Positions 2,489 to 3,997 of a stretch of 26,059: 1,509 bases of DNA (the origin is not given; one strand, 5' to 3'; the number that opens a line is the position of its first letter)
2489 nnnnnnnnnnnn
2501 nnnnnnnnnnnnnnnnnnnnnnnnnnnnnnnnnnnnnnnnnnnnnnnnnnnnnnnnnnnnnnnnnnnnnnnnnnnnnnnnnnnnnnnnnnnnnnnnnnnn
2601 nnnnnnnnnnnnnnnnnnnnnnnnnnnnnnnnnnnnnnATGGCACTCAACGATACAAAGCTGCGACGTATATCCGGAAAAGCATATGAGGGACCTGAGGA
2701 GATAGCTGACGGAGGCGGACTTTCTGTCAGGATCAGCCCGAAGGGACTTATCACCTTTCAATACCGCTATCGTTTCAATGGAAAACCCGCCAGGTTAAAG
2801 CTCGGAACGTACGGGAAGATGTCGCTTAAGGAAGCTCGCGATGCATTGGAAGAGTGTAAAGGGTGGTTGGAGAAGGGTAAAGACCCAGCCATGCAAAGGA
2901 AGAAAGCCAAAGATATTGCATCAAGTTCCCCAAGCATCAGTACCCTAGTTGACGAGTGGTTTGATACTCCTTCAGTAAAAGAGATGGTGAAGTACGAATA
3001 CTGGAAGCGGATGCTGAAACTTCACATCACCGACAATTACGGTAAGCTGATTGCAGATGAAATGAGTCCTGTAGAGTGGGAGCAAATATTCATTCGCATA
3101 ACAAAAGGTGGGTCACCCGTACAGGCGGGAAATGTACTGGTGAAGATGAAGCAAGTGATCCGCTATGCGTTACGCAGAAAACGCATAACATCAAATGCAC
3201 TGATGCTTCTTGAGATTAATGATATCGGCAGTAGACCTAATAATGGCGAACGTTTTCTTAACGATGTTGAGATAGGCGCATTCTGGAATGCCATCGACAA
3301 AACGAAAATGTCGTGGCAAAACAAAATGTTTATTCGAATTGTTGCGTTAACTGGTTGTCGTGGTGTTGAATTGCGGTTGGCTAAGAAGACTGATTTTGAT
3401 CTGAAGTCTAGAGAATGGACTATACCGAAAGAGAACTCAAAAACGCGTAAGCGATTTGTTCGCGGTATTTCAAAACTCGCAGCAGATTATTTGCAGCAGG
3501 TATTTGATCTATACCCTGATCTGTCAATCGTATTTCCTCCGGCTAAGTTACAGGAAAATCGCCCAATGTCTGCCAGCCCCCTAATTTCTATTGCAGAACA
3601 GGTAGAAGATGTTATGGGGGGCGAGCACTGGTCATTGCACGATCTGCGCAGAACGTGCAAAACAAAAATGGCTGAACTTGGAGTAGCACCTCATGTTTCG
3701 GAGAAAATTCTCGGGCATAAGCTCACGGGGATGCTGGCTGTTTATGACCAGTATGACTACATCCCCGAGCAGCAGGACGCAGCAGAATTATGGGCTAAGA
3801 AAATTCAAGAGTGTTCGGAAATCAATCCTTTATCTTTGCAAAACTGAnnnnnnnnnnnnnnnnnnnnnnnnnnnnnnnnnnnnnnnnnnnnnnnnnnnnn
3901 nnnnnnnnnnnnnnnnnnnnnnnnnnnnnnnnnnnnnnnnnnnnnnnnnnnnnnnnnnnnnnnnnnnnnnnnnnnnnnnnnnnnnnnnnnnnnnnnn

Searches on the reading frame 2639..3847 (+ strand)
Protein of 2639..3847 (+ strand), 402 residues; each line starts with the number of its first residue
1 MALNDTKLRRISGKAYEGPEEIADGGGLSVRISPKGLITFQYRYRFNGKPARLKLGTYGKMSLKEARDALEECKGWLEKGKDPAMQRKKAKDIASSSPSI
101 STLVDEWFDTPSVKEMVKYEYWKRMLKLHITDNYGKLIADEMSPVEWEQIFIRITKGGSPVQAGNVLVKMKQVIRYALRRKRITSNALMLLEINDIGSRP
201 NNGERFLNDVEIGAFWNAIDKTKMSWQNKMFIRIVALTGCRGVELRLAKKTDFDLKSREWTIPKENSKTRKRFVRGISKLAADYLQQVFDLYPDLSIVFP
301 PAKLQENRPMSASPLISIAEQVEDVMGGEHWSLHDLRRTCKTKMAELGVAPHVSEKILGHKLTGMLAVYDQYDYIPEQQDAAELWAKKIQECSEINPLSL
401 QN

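Call 14: search_protein_families(library=pfam, proteins=[window:2639-3847:+])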
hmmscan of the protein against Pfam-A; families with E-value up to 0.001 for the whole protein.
window:2639-3847:+ (402 aa): 3 families
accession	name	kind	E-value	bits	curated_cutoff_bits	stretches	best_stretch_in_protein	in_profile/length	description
PF13356.12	Arm-DNA-bind_3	-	1.9e-20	73.2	27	1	3-90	1-83/83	Arm DNA-binding domain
PF00589.27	Phage_integrase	-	1.1e-16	61.5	27.1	1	206-371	2-167/172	Phage integrase family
PF22022.2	Phage_int_M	-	0.00049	20.7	27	0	104-187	5-89/96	Phage integrase central domain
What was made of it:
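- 2639..3847 (+): int, a P4-type heterobivalent tyrosine integrase (402 aa). Pfam Arm-DNA-bind_3 (1.9e-20), Phage_integrase (1.1e-16) and Phage_int_M (weak) (call 14).
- On P4-type (DUF4102/Arm-DNA-bind_3) heterobivalent tyrosine integrase system: Pfam PF13356 at 1.9e-20, PF00589 at 1.1e-16 and PF22022 (weak) (call 14).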

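Call 16: search_dna_similar(query=window:2639-3847:+, collection=phages, mode=protein, max_rows=25)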
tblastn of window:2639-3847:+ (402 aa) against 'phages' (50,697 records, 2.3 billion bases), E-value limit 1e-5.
Records with a match: 560; places in all: 569; records where one place covers at least 80% of the query: 484.
Best place of each record, by identity: 60-80% 2; <60% 558.
By first word of the organism name: Stx2a-converting 110; Escherichia 86; Pseudomonas 44; Klebsiella 40; Vibrio 37; Salmonella 32; Enterobacteria 28; Rhodobacter 22; Stx2c-converting 17; Stx2-converting 17; and 38 more.
By host as written in the record: - 184; Escherichia coli 39; Rhodobacter capsulatus YW1 22; Pseudomonas aeruginosa 20; Klebsiella pneumoniae 16; Moraxella catarrhalis 14; Vibrio anguillarum strain BA35 10; Ruegeria pomeroyi DSS-3 10; and 163 more.
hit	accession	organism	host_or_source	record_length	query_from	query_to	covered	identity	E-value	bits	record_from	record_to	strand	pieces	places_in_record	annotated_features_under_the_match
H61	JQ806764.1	Salmonella phage vB_SosS_Oslo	Salmonella serovar Winston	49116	1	402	100%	74.7%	0e+0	638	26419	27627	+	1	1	integrase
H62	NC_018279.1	Salmonella phage vB_SosS_Oslo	Salmonella serovar Winston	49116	1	402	100%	74.7%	0e+0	638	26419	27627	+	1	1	site-specific integrase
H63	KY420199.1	Proteus phage vB_PvuS_Pm34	Proteus vulgaris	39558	3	402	100%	48.3%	8e-127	408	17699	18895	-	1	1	integrase | hypothetical protein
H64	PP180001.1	Escherichia phage mEp010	Escherichia coli K-12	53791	3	402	100%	44.5%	6e-108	354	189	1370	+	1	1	integrase | hypothetical protein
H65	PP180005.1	Escherichia phage mEp554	Escherichia coli K-12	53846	3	402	100%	44.3%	2e-108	355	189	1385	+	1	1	integrase | hypothetical protein | terminator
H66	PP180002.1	Escherichia phage mEp013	Escherichia coli K-12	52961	3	402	100%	44.3%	2e-106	350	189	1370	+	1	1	integrase | hypothetical protein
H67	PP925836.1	Escherichia phage MagusPhagus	Escherichia coli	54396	1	402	100%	43.8%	5e-109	357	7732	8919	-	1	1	hypothetical protein (x2)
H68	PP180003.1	Escherichia phage mEp515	Escherichia coli K-12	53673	1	402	100%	43.8%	1e-107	353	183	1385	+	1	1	integrase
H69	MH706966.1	Enterobacteria phage mEp021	Escherichia coli str. K-12 substr. W3110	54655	1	402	100%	43.8%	1e-107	353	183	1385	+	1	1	putative integrase | putative helix-turn-helix domain-containing protein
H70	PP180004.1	Escherichia phage mEp044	Escherichia coli K-12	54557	1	402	100%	43.8%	4e-107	352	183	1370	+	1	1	integrase | hypothetical protein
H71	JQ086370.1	Enterobacteria phage HK140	Escherichia coli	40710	1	389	97%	37.2%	6e-76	262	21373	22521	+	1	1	integrase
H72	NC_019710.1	Enterobacteria phage HK140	Escherichia coli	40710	1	389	97%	37.2%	6e-76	262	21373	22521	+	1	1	site-specific integrase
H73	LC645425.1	Stx1a-converting phage Stx1_121427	-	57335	1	389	97%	37.2%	9e-76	261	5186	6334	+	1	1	none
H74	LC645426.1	Stx2c-converting phage Stx2_5044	-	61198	1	389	97%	37.2%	9e-76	261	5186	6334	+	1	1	none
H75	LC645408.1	Stx2c-converting phage Stx2_EH1904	-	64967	1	389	97%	37.2%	9e-76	261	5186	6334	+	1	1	none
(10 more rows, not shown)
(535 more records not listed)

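Call 18: get_annotated_region(hit=H62, flank=2500)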
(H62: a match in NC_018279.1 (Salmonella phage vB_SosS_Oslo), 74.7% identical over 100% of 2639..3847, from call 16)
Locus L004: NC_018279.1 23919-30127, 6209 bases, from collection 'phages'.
description: Salmonella phage vB_SosS_Oslo, complete genome.
organism: Salmonella phage vB_SosS_Oslo (NCBI taxid 1168549)
taxonomy: Viruses; Duplodnaviria; Heunggongvirae; Uroviricota; Caudoviricetes
host: Salmonella serovar Winston; source: sewage; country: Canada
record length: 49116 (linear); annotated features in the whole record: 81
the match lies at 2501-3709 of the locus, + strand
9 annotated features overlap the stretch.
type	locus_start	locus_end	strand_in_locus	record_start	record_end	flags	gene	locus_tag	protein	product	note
CDS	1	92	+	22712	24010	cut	-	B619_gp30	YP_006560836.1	tail fiber protein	similar to AFB83825.1 hypothetical protein SPN3UB_0039 [Salmonella phage SPN3UB]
CDS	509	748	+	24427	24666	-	-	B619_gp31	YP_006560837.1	UmuD-like protein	similar to YP_004952171.1 umuD gene product [Enterobacter cloacae EcWSU1]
CDS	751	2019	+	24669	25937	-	-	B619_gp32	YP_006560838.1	DNA polymerase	UmuC; similar to YP_001176938.1 DNA polymerase V subunit UmuC [Enterobacter sp. 638]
CDS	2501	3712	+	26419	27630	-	-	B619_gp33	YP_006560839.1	site-specific integrase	similar to EGB69048.1 phage integrase [Escherichia coli TA007]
CDS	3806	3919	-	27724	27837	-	-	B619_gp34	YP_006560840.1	hypothetical protein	-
CDS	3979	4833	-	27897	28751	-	-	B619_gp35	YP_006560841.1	EaA protein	similar to EGE63863.1 hypothetical protein ECSTEC7V_3039 [Escherichia coli STEC_7v]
CDS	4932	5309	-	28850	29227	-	-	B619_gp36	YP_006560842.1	DNA methyltransferase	similar to AFC22472.1 putative methylase [Pectobacterium phage ZF40]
CDS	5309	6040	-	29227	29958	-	-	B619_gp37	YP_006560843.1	hypothetical protein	similar to AF503408_87 Upf88.3 [Enterobacteria phage P7]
CDS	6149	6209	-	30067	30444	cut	-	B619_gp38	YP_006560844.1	EaE protein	similar to NP_720287.1 Eae [Enterobacteria phage ST64T]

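Call 27: find_related_loci(query=A1, collection=genome_contigs, flank=6000)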
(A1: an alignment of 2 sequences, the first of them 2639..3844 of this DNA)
Query A1 (402 aa) in genome_contigs; peptide patterns used: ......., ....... (x = any residue, [..] = any of these).
59 stretches matched a pattern; 4 encode a relative of the query (tblastn E <= 1e-3); 4 distinct loci.
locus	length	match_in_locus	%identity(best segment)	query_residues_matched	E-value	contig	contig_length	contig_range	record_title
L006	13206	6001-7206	89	1-402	0e+0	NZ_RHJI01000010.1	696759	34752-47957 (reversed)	Escherichia sp. E1V33 1V33_10_consensus, whole genome shotgun sequence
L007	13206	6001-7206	89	1-402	0e+0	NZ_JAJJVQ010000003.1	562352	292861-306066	Citrobacter meridianamericanus strain BR102 NODE_3_length_562352_cov_43.5054, whole genome shotgun sequence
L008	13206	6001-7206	85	1-402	0e+0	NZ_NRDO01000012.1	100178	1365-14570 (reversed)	Citrobacter sp. NCU1 contig_12, whole genome shotgun sequence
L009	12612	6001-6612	90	1-204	9e-126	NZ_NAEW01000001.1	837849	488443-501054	Citrobacter braakii strain ATCC 51113 CbraakiiATCC_L001_NODE_1_length_837849__22.4616, whole genome shotgun sequence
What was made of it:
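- Tried and rejected: The genome_contigs scan returned only 4 loci (call 27).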

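Call 31: get_annotated_region(hit=H63, flank=1200)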
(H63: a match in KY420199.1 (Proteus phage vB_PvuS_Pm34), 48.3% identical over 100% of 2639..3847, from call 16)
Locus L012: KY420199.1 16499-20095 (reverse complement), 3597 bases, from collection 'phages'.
description: Proteus phage vB_PvuS_Pm34, complete genome.
organism: Proteus phage vB_PvuS_Pm34 (NCBI taxid 1933093)
taxonomy: Viruses; Duplodnaviria; Heunggongvirae; Uroviricota; Caudoviricetes; Hendrixvirinae
host: Proteus vulgaris; source: -; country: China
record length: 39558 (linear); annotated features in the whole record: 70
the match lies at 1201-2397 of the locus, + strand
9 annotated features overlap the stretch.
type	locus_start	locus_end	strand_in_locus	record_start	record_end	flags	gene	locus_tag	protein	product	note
CDS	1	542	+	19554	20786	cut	-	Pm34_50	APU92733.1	tail fibers protein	gp50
CDS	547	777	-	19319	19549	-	-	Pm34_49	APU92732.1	DNA polymerase III theta subunit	gp49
CDS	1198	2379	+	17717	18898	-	-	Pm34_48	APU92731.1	integrase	gp48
CDS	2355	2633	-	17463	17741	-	-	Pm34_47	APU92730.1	hypothetical protein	gp47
CDS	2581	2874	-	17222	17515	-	-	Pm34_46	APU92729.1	hypothetical protein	gp46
CDS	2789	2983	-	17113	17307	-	-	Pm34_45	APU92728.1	hypothetical protein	gp45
CDS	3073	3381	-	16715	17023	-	-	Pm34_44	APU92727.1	hypothetical protein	gp44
CDS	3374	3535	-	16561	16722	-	-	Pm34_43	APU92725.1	hypothetical protein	gp43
CDS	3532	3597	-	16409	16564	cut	-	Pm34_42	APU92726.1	hypothetical protein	gp42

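Call 42: search_protein_families(library=phrogs, proteins=[window:2639-3847:+])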
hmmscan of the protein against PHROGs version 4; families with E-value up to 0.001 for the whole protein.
window:2639-3847:+ (402 aa): 6 families
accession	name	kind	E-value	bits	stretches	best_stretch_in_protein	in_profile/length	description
phrog_1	-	integration and excision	2.2e-64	219.8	1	1-393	91-455/611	integrase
phrog_3423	-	unknown function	2.1e-28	100.3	1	1-119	6-123/157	-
phrog_17497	-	unknown function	3.5e-20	73.4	1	324-393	51-120/133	-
phrog_4710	-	unknown function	3.9e-12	47.2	1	78-271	3-198/211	-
phrog_216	-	integration and excision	4.1e-12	46.8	1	201-371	50-223/301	integrase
phrog_24775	-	unknown function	5.4e-09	37.1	1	318-391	15-88/101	-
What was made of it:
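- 2639..3847 (+): PHROG 1 integrase (call 42).
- On P4-type (DUF4102/Arm-DNA-bind_3) heterobivalent tyrosine integrase system: PHROG 1 integrase at 2.2e-64 (call 42).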
